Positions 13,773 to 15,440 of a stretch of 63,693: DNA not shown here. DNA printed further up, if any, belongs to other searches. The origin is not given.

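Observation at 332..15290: Three paralogous GLUG-like beta-helix lipoproteins embedded in a glycan locus may be surface glycan-binding proteins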

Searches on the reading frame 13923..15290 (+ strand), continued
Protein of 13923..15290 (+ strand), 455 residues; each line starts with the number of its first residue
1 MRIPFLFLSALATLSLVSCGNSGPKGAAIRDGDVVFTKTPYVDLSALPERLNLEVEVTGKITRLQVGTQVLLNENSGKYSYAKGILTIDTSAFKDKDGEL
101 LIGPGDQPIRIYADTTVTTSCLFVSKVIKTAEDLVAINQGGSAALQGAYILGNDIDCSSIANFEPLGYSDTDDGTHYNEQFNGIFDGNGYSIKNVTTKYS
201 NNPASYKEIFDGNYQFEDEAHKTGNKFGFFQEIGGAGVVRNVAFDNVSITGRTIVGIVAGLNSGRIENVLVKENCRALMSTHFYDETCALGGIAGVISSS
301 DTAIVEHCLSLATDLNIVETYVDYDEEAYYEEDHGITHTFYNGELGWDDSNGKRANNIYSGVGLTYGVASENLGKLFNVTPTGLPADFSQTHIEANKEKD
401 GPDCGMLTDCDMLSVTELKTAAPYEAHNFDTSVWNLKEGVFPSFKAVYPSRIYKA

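Call 54: search_protein_families(library=pfam, proteins=[L021:6096-7466:+, L021:7470-9977:+, L021:9992-11464:+, L021:11488-12630:+, L021:14875-17043:+, L021:996-2438:-], max_evalue=0.01)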
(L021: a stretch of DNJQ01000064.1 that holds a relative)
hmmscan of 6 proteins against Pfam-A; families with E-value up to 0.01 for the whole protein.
L021:6096-7466:+ (456 aa): 0 families

L021:7470-9977:+ (835 aa): 1 family
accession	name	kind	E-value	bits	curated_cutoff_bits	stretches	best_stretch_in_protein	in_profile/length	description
PF02368.24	Big_2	-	2.1e-07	31.2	22.8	1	88-147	12-72/79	Bacterial Ig-like domain (group 2)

L021:9992-11464:+ (490 aa): 0 families

L021:11488-12630:+ (380 aa): 0 families

L021:14875-17043:+ (722 aa): 2 families
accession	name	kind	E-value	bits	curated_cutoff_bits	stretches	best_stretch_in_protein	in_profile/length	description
PF00722.28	Glyco_hydro_16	-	3.7e-19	69.3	22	1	513-666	7-139/175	Glycosyl hydrolases family 16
PF03935.22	SKN1_KRE6_Sbg1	-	4.4e-09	35.7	30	2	474-580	117-224/501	Beta-glucan synthesis-associated protein SKN1/KRE6/Sbg1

L021:996-2438:- (480 aa): 1 family
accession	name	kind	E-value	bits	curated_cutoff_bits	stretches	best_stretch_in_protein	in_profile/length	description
PF00722.28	Glyco_hydro_16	-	5.4e-13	49.2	22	1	124-279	30-173/175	Glycosyl hydrolases family 16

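Call 57: search_protein_representatives(alignment_id=A3)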
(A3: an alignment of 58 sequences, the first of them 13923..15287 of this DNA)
Query: 58 sequences, 461 profile positions. Proteins with E-value up to 0.001 (for the whole library): 11381; up to 1e-10: 2016; up to 1e-30: 142. The best 150 are listed.
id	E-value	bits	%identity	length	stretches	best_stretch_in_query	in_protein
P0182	2.0e-229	778.7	-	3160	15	31-452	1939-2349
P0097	1.1e-183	627.9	-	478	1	5-456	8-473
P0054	2.8e-176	603.5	-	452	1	1-458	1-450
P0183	5.5e-165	566.3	-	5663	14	118-185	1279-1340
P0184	1.5e-164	564.8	-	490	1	1-459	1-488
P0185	2.1e-161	554.5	-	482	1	1-457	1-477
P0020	9.6e-161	552.3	-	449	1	1-458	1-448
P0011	3.3e-155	534.0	-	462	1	2-457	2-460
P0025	2.5e-150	518.0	-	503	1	6-458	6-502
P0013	1.2e-147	509.1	-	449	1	1-458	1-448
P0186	3.7e-144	497.6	-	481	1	3-460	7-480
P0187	1.8e-117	409.6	-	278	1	192-460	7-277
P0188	1.4e-108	380.3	-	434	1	1-459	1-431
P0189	2.5e-92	326.8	-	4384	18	121-452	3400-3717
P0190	4.1e-92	326.0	-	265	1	3-259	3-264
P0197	1.2e-72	261.9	-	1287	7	28-261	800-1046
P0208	1.4e-58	215.5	-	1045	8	121-261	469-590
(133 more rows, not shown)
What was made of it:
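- The wider superfamily has 11,381 hits, many of them giant multi-repeat surface proteins (call 57).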

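Call 58: search_protein_families(library=pfam, proteins=[P0182, P0189, P0197, P0208], max_evalue=0.001)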
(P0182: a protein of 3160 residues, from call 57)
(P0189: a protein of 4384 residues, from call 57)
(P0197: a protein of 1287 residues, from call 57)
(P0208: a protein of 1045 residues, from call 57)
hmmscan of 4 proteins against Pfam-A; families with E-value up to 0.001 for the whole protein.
P0182 (3160 aa): 0 families

P0189 (4384 aa): 3 families
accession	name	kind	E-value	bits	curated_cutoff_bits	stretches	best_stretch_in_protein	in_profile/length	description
PF07581.17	Glug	-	1e-56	186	20.5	0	2555-2578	3-27/28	The GLUG motif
PF05342.19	Peptidase_M26_N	-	3.9e-26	92.2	27.7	0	3734-3838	145-250/250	M26 IgA1-specific Metallo-endopeptidase N-terminal region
PF00353.25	HemolysinCabind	-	5.4e-06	26.7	23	1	1435-1461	10-36/36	RTX calcium-binding nonapeptide repeat (4 copies)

P0197 (1287 aa): 1 family
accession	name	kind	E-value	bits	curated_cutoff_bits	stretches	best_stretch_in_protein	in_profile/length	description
PF02368.24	Big_2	-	0.00034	20.9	22.8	1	707-774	2-66/79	Bacterial Ig-like domain (group 2)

P0208 (1045 aa): 0 families
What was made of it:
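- On Pfam GLUG (PF07581) / Peptidase_M26_N (PF05342) domain family: The ORF3 profile hits P0189 at E 2.5e-92, and P0189 scores GLUG 1e-56 and M26_N 3.9e-26 (calls 57, 58).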

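Call 71: search_protein_families(library=pfam, alignment_id=A3, max_evalue=0.1)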
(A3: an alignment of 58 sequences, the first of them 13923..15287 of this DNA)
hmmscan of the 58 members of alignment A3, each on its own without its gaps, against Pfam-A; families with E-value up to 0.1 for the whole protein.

A. member 1, window:13923-15287:+ (455 aa): 2 families
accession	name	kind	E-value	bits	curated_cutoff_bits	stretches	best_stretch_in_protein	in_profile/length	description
PF05342.19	Peptidase_M26_N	-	0.041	13.6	27.7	0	226-272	202-249/250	M26 IgA1-specific Metallo-endopeptidase N-terminal region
PF17758.7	Prot_ATP_ID_OB_N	-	0.042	14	23.4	1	55-76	28-49/62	Proteasomal ATPase OB N-terminal domain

B. families by the number of members that match (of 58 scanned): 23 families
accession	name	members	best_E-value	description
PF05342.19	Peptidase_M26_N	22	0.00046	M26 IgA1-specific Metallo-endopeptidase N-terminal region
PF03442.20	CBM_X2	13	0.0035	Carbohydrate binding domain X2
PF02191.22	OLF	5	0.0086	Olfactomedin-like domain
PF07581.17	Glug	2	0.00014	The GLUG motif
PF16318.11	DUF4957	2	0.0043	Domain of unknown function (DUF4957)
PF13627.12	LptM_cons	2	0.037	LPS-assembly lipoprotein LptM, conserved region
PF17117.11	DUF5104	1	0.0035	Domain of unknown function (DUF5104)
PF07554.19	FIVAR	1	0.0096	FIVAR domain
PF23344.1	ZP-N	1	0.01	ZP-N domain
PF03636.21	Glyco_hydro_65N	1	0.013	Glycosyl hydrolase family 65, N-terminal domain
PF07613.16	DUF1576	1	0.013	Protein of unknown function (DUF1576)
PF16217.10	M64_N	1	0.016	Peptidase M64 N-terminus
PF07550.17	Shr-like_HID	1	0.027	Heme-binding protein Shr-like, Hb-interacting domain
PF09716.15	ETRAMP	1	0.033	Malarial early transcribed membrane protein (ETRAMP)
PF00316.25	FBPase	1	0.035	Fructose-1-6-bisphosphatase, N-terminal domain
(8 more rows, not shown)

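Call 72: search_solved_structures(query=A3, max_evalue=1, show_alignments=2)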
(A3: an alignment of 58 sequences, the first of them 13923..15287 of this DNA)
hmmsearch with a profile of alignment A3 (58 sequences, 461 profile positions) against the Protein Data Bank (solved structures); distinct sequences matched with E-value up to 1: 0.
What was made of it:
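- Tried and rejected: A profile of the ORF3 family against PDB sequences found nothing (call 72).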

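Call 76: search_protein_families(library=pfam, proteins=[L003:8331-9974:+, L015:3933-5741:+, L020:8206-9960:+, L024:8381-9886:+, L032:8298-9950:+, L014:5823-8462:+, L023:5385-8543:+, L044:7068-9893:+, L043:7210-8406:+, L043:8423-9898:+], max_evalue=0.01)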
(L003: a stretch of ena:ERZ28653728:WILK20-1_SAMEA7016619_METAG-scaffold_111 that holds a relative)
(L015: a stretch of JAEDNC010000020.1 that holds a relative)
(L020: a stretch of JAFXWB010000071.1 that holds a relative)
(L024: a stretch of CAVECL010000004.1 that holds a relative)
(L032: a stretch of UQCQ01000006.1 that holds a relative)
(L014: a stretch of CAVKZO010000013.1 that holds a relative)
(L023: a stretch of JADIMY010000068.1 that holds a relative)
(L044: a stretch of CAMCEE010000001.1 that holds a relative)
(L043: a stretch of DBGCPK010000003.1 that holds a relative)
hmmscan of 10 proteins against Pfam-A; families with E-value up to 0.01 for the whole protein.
L003:8331-9974:+ (548 aa): 1 family
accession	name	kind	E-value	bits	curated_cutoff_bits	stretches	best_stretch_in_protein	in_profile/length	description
PF02368.24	Big_2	-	1.3e-11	44.7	22.8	1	47-123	2-79/79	Bacterial Ig-like domain (group 2)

L015:3933-5741:+ (603 aa): 1 family
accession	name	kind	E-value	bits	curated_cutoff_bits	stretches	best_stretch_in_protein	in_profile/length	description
PF02368.24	Big_2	-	4e-22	78.4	22.8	2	119-194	1-78/79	Bacterial Ig-like domain (group 2)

L020:8206-9960:+ (585 aa): 2 families
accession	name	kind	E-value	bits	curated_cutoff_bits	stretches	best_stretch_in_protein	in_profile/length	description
PF02368.24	Big_2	-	6.9e-11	42.4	22.8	1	89-165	2-79/79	Bacterial Ig-like domain (group 2)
PF02018.23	CBM_4_9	-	0.00018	22.3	25.9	1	206-292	17-100/136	Carbohydrate binding domain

L024:8381-9886:+ (502 aa): 1 family
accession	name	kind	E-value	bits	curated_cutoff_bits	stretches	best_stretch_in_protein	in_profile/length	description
PF09479.16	Flg_new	-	7.1e-11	42.5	27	2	232-293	1-65/65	Listeria-Bacteroides repeat domain (List_Bact_rpt)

L032:8298-9950:+ (551 aa): 1 family
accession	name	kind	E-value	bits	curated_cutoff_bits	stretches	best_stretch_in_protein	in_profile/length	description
PF09479.16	Flg_new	-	2.6e-09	37.5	27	2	345-407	1-63/65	Listeria-Bacteroides repeat domain (List_Bact_rpt)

L014:5823-8462:+ (880 aa): 1 family
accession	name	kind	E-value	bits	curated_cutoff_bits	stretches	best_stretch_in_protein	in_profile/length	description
PF18998.6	Flg_new_2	-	2.4e-15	56.7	23.6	2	37-104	2-71/73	Divergent InlB B-repeat domain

L023:5385-8543:+ (1053 aa): 2 families
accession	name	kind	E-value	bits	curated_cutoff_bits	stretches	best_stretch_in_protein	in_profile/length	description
PF18998.6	Flg_new_2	-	1.2e-15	57.6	23.6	1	41-108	2-71/73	Divergent InlB B-repeat domain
PF03531.20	SSrecog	-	0.00021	21.6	22.2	0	655-696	11-52/69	Structure-specific recognition protein (SSRP1)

L044:7068-9893:+ (942 aa): 1 family
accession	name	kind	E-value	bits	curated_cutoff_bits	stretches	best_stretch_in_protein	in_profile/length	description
PF02368.24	Big_2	-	2.7e-08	34.1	22.8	1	60-135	3-74/79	Bacterial Ig-like domain (group 2)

L043:7210-8406:+ (399 aa): 1 family
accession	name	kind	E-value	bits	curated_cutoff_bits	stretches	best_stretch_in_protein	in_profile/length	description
PF21827.1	New_glue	-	0.002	18.3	31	1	5-71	2-68/94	New glue protein family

L043:8423-9898:+ (492 aa): 1 family
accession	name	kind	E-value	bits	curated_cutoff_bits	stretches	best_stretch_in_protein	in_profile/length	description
PF00041.27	fn3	-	0.00029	21.4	25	0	67-146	2-79/84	Fibronectin type III domain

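Call 77: list_cluster_members(proteins=[P0005, P0002, P0003, P0008, P0015, P0020, P0036])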
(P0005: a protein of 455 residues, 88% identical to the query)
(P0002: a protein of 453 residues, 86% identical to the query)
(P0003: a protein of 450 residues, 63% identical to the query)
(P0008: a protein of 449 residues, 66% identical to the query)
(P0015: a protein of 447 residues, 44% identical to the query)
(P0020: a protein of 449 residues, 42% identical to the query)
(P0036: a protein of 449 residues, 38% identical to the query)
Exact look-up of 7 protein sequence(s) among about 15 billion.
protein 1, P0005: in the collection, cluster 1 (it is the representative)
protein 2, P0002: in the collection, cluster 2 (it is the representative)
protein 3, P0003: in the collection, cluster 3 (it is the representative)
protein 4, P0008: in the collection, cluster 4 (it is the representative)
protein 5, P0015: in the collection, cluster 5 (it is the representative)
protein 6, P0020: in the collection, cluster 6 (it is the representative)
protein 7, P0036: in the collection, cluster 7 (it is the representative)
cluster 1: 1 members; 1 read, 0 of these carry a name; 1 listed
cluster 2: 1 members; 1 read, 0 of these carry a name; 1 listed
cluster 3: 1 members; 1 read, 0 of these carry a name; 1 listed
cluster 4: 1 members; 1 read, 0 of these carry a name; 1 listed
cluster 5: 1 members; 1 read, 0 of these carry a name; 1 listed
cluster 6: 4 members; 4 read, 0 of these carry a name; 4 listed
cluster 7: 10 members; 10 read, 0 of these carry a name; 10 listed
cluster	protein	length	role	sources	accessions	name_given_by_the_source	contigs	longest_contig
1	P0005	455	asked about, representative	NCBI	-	-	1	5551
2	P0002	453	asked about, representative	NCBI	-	-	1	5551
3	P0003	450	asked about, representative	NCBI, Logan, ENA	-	-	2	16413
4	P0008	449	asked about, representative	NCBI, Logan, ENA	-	-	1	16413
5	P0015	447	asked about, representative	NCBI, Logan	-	-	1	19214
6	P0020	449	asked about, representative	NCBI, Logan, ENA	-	-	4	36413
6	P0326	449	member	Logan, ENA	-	-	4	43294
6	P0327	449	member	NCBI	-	-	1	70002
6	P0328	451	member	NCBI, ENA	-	-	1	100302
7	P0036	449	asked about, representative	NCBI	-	-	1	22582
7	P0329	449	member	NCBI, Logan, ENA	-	-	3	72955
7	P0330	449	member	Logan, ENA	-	-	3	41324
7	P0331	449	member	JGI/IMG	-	-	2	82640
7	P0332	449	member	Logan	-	-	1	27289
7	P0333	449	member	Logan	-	-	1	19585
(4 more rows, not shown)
